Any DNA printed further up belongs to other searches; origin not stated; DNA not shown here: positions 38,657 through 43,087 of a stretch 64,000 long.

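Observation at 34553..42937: Both hook-filament junction proteins are giants (FlgK 1391 aa, FlgL 1376 aa)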

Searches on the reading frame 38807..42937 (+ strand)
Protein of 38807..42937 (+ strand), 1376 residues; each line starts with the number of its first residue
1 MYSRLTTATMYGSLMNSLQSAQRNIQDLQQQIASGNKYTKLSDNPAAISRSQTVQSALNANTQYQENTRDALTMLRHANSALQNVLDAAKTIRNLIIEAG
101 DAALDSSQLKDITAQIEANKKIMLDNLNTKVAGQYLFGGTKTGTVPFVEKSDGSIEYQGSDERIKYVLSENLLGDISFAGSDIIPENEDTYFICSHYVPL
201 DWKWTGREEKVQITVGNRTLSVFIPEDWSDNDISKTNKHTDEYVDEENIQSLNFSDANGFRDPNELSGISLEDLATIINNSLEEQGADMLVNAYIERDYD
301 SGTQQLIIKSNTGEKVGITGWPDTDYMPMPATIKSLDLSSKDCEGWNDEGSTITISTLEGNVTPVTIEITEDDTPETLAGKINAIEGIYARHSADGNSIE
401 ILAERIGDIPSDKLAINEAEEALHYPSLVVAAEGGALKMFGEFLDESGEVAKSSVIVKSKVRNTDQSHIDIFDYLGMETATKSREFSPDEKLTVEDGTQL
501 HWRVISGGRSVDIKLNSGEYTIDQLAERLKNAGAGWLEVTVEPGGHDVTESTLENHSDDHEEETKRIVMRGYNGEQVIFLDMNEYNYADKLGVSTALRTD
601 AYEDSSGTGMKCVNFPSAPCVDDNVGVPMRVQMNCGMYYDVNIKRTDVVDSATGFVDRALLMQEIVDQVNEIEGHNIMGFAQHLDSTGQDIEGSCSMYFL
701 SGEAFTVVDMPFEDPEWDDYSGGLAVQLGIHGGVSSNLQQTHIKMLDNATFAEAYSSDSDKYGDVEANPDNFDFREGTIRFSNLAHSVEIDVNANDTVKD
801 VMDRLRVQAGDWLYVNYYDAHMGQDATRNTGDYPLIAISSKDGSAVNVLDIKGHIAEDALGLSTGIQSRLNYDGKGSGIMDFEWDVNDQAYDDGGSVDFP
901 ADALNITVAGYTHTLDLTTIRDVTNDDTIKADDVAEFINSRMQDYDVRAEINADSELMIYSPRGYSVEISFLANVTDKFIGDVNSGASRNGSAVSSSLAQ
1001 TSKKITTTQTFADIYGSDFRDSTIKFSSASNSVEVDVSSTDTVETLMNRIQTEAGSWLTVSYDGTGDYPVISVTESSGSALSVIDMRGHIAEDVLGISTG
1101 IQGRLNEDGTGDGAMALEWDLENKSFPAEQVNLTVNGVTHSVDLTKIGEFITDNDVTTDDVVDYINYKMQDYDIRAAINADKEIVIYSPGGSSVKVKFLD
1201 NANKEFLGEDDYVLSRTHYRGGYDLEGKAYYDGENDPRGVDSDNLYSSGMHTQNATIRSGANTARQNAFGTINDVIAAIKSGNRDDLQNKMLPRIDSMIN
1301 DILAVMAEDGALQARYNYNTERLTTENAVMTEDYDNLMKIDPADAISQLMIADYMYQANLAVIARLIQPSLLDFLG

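Call 5: search_protein_families(library=pfam, proteins=[window:38807-42937:+], max_evalue=0.01)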
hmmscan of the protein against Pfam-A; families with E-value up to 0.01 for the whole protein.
window:38807-42937:+ (1376 aa): 3 families
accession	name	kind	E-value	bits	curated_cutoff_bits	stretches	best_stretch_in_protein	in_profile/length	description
PF00669.25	Flagellin_N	-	4.1e-13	50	26.6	1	7-142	3-139/139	Bacterial flagellin N-terminal helical region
PF00240.29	ubiquitin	-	1.1e-05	25.6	25.4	0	1025-1055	4-33/72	Ubiquitin family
PF00700.27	Flagellin_C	-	4.4e-05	24.2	23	1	1294-1375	3-86/86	Bacterial flagellin C-terminal helical region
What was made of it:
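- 38807..39376 (+): FlgL residues 1-190: N-terminal D0/D1 axial helices. Pfam Flagellin_N (call 5).
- Checked: Pfam gives Flagellin_N at residues 7-142 (4e-13) and Flagellin_C at residues 1294-1375 (call 5).
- It carries Pfam Flagellin_N and Flagellin_C (call 5).
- Tried and rejected: The Pfam ubiquitin hit in FlgL 1025-1055 (25.6 bits against a 25.4 cut-off, call 5) falls on an IN-type module.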

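Call 12: find_homologous_proteins(query=window:38807-42937:+)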
Query window:38807-42937:+ (1376 aa): 163 proteins with E <= 0.001 among 8000 candidates; the best 120 are listed.
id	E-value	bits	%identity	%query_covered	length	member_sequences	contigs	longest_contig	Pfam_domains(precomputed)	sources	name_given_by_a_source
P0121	0.0e+0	2985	97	100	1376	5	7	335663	PF00669.26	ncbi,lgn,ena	-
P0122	0.0e+0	2860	92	100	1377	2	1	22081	PF00240.30,PF00669.26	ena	-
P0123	0.0e+0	2856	92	100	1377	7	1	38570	PF00240.30,PF00669.26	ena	-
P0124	0.0e+0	2650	85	100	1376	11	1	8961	PF07196.19,PF00669.26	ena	-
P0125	0.0e+0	2582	82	100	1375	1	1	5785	PF00700.28,PF00669.26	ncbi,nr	ncbi:MAG: flagellar hook-associated protein FlgL [Synergistaceae bacterium]|nr:flagellar hook-associ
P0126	0.0e+0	2117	82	71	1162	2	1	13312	PF00669.26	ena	-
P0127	0.0e+0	2087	70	99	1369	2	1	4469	PF00669.26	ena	-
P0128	0.0e+0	2087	69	100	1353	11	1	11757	PF07196.19,PF00669.26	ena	-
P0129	0.0e+0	2035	81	71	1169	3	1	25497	PF00700.28,PF00669.26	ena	-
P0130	0.0e+0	2015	79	71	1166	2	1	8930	PF07196.19,PF00669.26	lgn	-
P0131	0.0e+0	2007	78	71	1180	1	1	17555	PF00669.26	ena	-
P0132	0.0e+0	1989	78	71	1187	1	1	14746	PF00669.26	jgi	-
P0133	0.0e+0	1968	77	71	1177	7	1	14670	PF00669.26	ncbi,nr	ncbi:MAG: flagellar hook-associated protein FlgL [Synergistaceae bacterium]|nr:flagellar hook-associ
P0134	0.0e+0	1879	75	70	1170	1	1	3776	PF00669.26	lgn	-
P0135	0.0e+0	1719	67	46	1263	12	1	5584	PF00669.26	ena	-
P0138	0.0e+0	1705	67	46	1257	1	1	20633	PF07196.19,PF00669.26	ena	-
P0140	0.0e+0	1696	67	46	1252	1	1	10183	PF07196.19,PF00669.26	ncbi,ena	-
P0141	0.0e+0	1682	66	46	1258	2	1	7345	PF07196.19,PF00669.26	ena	-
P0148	0.0e+0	1630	65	71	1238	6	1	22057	PF00700.28,PF00669.26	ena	-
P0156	0.0e+0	1610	64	45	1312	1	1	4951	PF07196.19,PF00669.26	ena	-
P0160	0.0e+0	1602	63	45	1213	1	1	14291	PF07196.19,PF00700.28,PF00669.26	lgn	-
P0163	0.0e+0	1595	63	46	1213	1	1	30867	PF07196.19,PF00700.28,PF00669.26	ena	-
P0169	0.0e+0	1583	61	47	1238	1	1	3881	PF00700.28,PF00669.26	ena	-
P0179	0.0e+0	1562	63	46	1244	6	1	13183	PF07196.19,PF00700.28,PF00669.26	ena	-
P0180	0.0e+0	1562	65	71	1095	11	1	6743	PF00700.28,PF00669.26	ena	-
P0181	0.0e+0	1559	61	46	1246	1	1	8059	PF07196.19,PF00700.28,PF00669.26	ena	-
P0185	0.0e+0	1554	57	52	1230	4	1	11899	PF07196.19,PF00700.28,PF00669.26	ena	-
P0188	0.0e+0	1547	62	45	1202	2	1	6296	PF07196.19,PF00700.28,PF00669.26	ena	-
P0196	0.0e+0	1540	61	45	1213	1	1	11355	PF07196.19,PF00700.28,PF00669.26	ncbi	-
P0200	0.0e+0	1536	65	45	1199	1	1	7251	PF07196.19,PF00700.28,PF00669.26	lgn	-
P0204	0.0e+0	1532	63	46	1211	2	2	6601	PF07196.19,PF00700.28,PF00669.26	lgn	-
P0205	0.0e+0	1527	52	54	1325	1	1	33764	PF07196.19,PF00700.28,PF00669.26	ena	-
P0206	0.0e+0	1524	62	46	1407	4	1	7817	PF07196.19,PF00669.26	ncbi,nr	ncbi:MAG: flagellar hook-associated protein FlgL [Synergistaceae bacterium]|nr:flagellar hook-associ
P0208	0.0e+0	1519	57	50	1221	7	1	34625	PF07196.19,PF00700.28,PF00669.26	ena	-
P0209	0.0e+0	1517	61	45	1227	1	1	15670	PF07196.19,PF00669.26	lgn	-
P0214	0.0e+0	1488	59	46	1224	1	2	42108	PF07196.19,PF00700.28,PF00669.26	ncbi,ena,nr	ncbi:MAG: flagellar hook-associated protein FlgL [Synergistaceae bacterium]|nr:flagellar hook-associ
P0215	0.0e+0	1473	57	45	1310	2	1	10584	PF07196.19,PF00700.28,PF00669.26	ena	-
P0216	0.0e+0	1462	63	45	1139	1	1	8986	PF07196.19,PF00700.28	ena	-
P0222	0.0e+0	1311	56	56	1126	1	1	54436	PF07196.19,PF00700.28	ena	-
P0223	0.0e+0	1258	55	45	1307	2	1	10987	PF07196.19,PF00669.26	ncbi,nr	ncbi:MAG: flagellar hook-associated protein FlgL [Fretibacterium sp.]|nr:flagellar hook-associated p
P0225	0.0e+0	1232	55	44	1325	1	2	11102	PF07196.19,PF00700.28,PF00669.26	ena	-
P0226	0.0e+0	1200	53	44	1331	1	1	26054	PF00669.26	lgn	-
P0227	0.0e+0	1200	50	50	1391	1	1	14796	PF00669.26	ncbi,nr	ncbi:MAG: flagellar hook-associated protein FlgL [Fretibacterium sp.]|nr:flagellar hook-associated p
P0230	0.0e+0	1176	52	44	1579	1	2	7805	PF07196.19,PF00669.26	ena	-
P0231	0.0e+0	1167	50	45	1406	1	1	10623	PF07196.19,PF00669.26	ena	-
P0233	0.0e+0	1154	50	46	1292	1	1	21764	PF07196.19,PF00700.28,PF00669.26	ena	-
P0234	0.0e+0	1153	51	45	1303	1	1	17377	PF07196.19,PF00700.28,PF00669.26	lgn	-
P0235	0.0e+0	1152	47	52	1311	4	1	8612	PF07196.19,PF00700.28,PF00669.26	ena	-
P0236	0.0e+0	1150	51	44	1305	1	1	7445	PF07196.19,PF00700.28,PF00669.26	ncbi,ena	-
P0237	0.0e+0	1149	51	45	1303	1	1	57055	PF07196.19,PF00700.28,PF00669.26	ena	-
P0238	0.0e+0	1149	51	45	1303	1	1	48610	PF07196.19,PF00700.28,PF00669.26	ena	-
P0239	0.0e+0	1149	47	51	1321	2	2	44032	PF07196.19,PF00700.28,PF00669.26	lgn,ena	-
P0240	0.0e+0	1147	51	45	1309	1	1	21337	PF07196.19,PF00700.28,PF00669.26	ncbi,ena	-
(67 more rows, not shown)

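Call 21: search_solved_structures(query=window:38807-42934:+, max_evalue=0.1)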
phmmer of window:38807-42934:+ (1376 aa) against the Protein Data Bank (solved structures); distinct sequences matched with E-value up to 0.1: 20.
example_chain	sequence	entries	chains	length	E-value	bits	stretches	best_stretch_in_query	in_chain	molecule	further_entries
5yti_A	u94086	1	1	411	2e-12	49.1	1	4-183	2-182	Flagellar hook associated protein type 3 FlgL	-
9go6_L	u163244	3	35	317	2.1e-09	39.1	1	4-163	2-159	Flagellar hook-associated protein | Flagellar hook-associated protein 3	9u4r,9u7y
7c7z_A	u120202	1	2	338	1.4e-07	33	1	44-183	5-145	Flagellar hook-associated protein 3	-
5ziy_A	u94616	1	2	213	4.2e-07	31.4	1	45-169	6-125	Flagellar hook-associated protein 3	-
9gsx_A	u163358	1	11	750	2e-06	29.2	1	4-184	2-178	Flagellin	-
3pwx_A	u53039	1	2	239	3.5e-06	28.4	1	40-173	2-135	Putative flagellar hook-associated protein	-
2d4x_A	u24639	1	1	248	0.00019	22.7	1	41-164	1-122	Flagellar hook-associated protein 3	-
5wju_A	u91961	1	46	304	0.0027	18.8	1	15-140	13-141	Flagellin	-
5wjw_A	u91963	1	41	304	0.0069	17.5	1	15-140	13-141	Flagellin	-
5wjx_A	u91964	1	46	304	0.0073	17.4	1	15-140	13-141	Flagellin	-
6gow_D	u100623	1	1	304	0.0094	17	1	15-140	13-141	Flagellin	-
10lm_A3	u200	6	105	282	0.011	16.9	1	17-142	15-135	Flagellin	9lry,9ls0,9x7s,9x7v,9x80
5maw_D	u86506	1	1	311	0.011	16.8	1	15-140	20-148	Flagellin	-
5wjy_A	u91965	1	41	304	0.016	16.2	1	15-140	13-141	Flagellin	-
5wjz_A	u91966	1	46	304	0.017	16.1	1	15-140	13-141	Flagellin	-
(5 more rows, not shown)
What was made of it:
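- On FlgL / HAP3 (hook-filament junction protein 2): FlgL structure 5yti matches at 2e-12 (call 21).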

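Call 36: search_protein_families(library=ncbifam, proteins=[window:38807-42937:+], max_evalue=0.001)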
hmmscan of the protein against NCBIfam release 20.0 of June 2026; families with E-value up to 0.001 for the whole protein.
window:38807-42937:+ (1376 aa): 11 families
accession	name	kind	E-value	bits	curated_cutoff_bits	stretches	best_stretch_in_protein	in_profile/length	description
TIGR02550.1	flagell_flgL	equivalog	1.2e-57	196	127.2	2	4-196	1-200/387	flagellar hook-associated protein FlgL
NF005187.0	PRK06663.1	equivalog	4.7e-31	108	337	2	4-150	3-150/419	flagellar hook-associated protein 3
NF005980.0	PRK08073.1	equivalog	1e-24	87.4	291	2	4-172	2-166/287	flagellar hook-associated protein 3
NF009361.0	PRK12717.1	equivalog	1.7e-24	86.2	407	1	4-183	2-182/524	flagellar hook-associated protein 3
NF006265.0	PRK08412.1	equivalog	2e-17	62.7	749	1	4-180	2-174/827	flagellar hook-associated protein FlgL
NF004669.0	PRK06008.1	equivalog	2.3e-11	43.6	230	2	6-155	7-154/348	flagellar hook-associated family protein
NF009362.0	PRK12718.1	equivalog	1.5e-09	37.5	602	1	4-160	2-160/510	flagellar hook-associated protein FlgL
NF011282.0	PRK14692.1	equivalog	1.6e-09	36.7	878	1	4-167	2-161/749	flagellar hook-associated protein FlgL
NF006489.0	PRK08913.1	equivalog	1.8e-09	37.5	217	1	1-147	1-145/303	flagellin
NF009444.0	PRK12802.1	equivalog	2e-08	34.1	332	1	16-146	16-146/282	flagellin domain-containing protein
NF006470.0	PRK08869.1-5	equivalog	0.00092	18.5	423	1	19-139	18-139/388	flagellin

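Call 42: predict_structure(alignment_id=A3)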
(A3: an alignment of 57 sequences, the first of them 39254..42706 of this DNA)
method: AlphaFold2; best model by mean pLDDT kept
length: 1151 residues; sequences in the alignment: 57
mean_pLDDT: 79.8   pTM: 0.78
mean pLDDT of the five models: 79.8, 77.7, 76.7, 76.5, 74.0
residues with pLDDT >= 90: 307; 70-90: 609; 50-70: 160; < 50: 75
segments of 3 or more residues with pLDDT < 50: 1-6, 8-33, 89-91, 93-103, 296-300, 399-408, 677-679, 739-747
pLDDT, mean of each block of 10 residues (from residue 1): 46 44 38 59 87 81 78 74 53 46 52 70 90 77 88 89 79 62 75 73 87 86 80 81 63 78 65 83 84 54 72 62 81 75 84 87 89 90 85 64 44 75 79 86 85 78 80 74 82 91 88 95 89 89 90 85 75 88 90 92 93 89 93 93 95 92 88 55 85 88 94 91 88 70 48 86 77 70 88 83 94 89 91 74 78 89 89 89 92 94 91 90 86 89 89 86 87 84 78 85 83 92 90 91 83 90 82 81 83 78 66 72 72 66 72 62
secondary structure, 60 per line:
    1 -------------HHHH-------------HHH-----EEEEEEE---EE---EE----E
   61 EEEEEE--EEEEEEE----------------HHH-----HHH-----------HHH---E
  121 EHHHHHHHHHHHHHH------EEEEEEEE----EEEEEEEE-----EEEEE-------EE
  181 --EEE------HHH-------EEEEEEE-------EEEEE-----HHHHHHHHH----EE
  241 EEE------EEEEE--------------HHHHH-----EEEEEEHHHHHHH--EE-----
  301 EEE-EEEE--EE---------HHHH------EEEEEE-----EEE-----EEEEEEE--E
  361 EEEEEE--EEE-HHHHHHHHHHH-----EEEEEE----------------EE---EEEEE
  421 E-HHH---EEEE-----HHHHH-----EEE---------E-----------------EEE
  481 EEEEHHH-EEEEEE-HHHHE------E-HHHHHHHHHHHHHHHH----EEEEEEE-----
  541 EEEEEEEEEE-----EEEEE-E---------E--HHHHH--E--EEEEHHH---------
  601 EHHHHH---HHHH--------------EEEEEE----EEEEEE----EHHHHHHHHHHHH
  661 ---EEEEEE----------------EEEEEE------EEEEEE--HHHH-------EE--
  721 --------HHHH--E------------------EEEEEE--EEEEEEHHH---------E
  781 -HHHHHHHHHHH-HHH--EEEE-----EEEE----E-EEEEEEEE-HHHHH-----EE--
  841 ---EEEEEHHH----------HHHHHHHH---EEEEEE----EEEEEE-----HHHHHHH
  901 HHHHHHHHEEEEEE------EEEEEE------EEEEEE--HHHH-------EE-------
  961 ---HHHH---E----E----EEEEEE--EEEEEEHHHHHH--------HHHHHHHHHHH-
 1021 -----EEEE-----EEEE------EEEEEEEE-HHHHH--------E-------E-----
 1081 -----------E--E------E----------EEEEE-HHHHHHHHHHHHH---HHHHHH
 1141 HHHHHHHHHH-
elements in order (helices of 4 or more, strands of 3 or more residues): H14-17 E39-45 E60-66 E69-75 H122-135 E142-149 E154-161 E167-171 E183-185 E202-208 E216-220 H226-234 E239-243 E250-254 H269-273 E279-284 H285-291 E301-303 E305-308 H322-325 E332-337 E343-345 E351-357 E360-366 E369-371 H373-383 E389-394 E416-421 E429-432 H438-442 E448-450 E478-484 E489-494 H496-499 H509-524 E529-535 E541-550 E556-560 H575-579 E585-588 H602-606 H610-613 E628-633 E638-643 H649-660 E664-669 E686-691 E698-703 H706-709 H729-732 E754-759 E762-767 H782-792 E799-802 E808-811 E818-825 H827-831 E844-848 H862-869 E873-878 E883-888 H894-908 E909-914 E921-926 E933-938 H941-944 H964-967 E981-986 E989-994 H995-1000 H1009-1019 E1026-1029 E1035-1038 E1045-1052 H1054-1058 E1113-1117 H1119-1131 H1135-1150

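Call 46: fold_search(model_id=the predicted structure, library=pdb)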
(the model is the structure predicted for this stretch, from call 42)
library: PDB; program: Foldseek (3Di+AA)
matches with E <= 10: 506; with E <= 0.001: 1
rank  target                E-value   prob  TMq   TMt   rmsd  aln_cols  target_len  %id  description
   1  6iwy                  9.8e-06  1.00  0.08  0.21  18.1       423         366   12  Crystal structure of the flagellar cap protein FliD from Helicobacter pylori (released 2019-05-22)
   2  9gsx_Y                1.5e-03  0.54  0.07  0.11  28.2       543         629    8  Campylobacter hook-filament junction-cap complex (released 2025-04-09)
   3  4p99_A                2.2e-03  0.15  0.06  0.13  37.5       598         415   10  Ca2+-stabilized adhesin helps an Antarctic bacterium reach out and bind ice (released 2014-06-18)
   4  9gsx_W                2.7e-03  0.44  0.07  0.11  31.0       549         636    9  Campylobacter hook-filament junction-cap complex (released 2025-04-09)
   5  9gsx_Z                3.5e-03  0.25  0.07  0.12  32.1       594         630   11  Campylobacter hook-filament junction-cap complex (released 2025-04-09)
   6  5n47_F                4.5e-03  0.28  0.06  0.18  22.9       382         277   12  Structure of Anticalin N7E in complex with the three-domain fragment Fn7B8 of human oncofetal fibronectin (released 2018-02-14)
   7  9gsx_X                7.1e-03  0.33  0.07  0.13  33.7       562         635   10  Campylobacter hook-filament junction-cap complex (released 2025-04-09)
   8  8peq_B                9.2e-03  0.25  0.05  0.18  24.8       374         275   12  Complex of diubiquitin-derived artificial binding protein (Affilin) variant Af2 with its target oncofetal fibronectin  (released 2024-06-26)
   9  8isk_B                9.2e-03  0.04  0.05  0.05  28.9       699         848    9  Pr conformer of Zea mays phytochrome A1 - ZmphyA1-Pr (released 2023-08-09)
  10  8dh8_A                1.1e-02  0.08  0.08  0.12  54.8       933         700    7  Leptin-bound leptin receptor complex-full ECD (released 2023-04-19)
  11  8peq_A                1.2e-02  0.23  0.06  0.19  24.5       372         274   12  Complex of diubiquitin-derived artificial binding protein (Affilin) variant Af2 with its target oncofetal fibronectin  (released 2024-06-26)
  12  9gnz_U                1.4e-02  0.80  0.07  0.16  18.4       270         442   11  Salmonella cap-filament complex (released 2025-04-09)
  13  9gsx_a                1.4e-02  0.20  0.07  0.12  29.9       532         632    9  Campylobacter hook-filament junction-cap complex (released 2025-04-09)
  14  4gh7_D                1.8e-02  0.09  0.05  0.13  22.9       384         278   11  Crystal structure of Anticalin N7A in complex with oncofetal fibronectin fragment Fn7B8 (released 2012-12-26)
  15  6x80_A                2.2e-02  0.35  0.06  0.11  20.6       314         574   13  Structure of the Campylobacter jejuni G508A Flagellar Filament (released 2020-07-08)
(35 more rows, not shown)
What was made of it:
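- Foldseek matches the FlgL insert to H. pylori FliD (9.8e-6, probability 1.0) and to Salmonella and E. coli FliD D2-D3 (probability 0.85-0.93) (call 46). Foldseek gives secondary low-probability hits to an ice-binding adhesin and to fibronectin type III strings (call 46).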
